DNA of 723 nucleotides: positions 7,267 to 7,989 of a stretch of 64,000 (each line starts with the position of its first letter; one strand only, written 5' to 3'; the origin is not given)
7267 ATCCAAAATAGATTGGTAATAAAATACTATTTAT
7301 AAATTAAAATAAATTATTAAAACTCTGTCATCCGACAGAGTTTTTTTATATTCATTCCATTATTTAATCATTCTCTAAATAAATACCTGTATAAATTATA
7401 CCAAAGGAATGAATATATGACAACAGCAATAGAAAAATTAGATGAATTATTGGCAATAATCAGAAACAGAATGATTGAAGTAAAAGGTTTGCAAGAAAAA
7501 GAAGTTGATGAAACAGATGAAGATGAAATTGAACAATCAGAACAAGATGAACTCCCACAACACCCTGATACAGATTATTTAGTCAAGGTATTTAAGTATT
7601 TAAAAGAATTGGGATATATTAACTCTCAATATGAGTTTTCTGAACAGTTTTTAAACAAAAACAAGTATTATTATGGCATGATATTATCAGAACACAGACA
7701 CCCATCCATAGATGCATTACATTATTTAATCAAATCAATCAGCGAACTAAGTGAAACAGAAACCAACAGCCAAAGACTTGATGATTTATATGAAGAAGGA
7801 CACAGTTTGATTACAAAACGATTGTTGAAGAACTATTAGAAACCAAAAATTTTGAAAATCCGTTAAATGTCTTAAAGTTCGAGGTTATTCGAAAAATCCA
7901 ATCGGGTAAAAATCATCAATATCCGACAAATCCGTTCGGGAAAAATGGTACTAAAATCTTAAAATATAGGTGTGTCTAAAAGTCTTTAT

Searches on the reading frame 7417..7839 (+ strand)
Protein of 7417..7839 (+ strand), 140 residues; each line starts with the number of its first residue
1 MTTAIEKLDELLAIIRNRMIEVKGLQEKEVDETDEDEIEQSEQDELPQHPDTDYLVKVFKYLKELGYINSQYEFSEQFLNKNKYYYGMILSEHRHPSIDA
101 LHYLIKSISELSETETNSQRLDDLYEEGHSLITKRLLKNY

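Call 14: search_protein_families(library=pfam, proteins=[window:7417-7839:+], max_evalue=0.001)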
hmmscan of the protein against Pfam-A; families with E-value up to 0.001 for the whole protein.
window:7417-7839:+ (140 aa): 1 family
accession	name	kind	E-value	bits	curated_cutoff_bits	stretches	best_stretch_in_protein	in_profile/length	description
PF20331.3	DUF6626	-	1.1e-09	39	27.3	1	56-117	2-63/96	Family of unknown function (DUF6626)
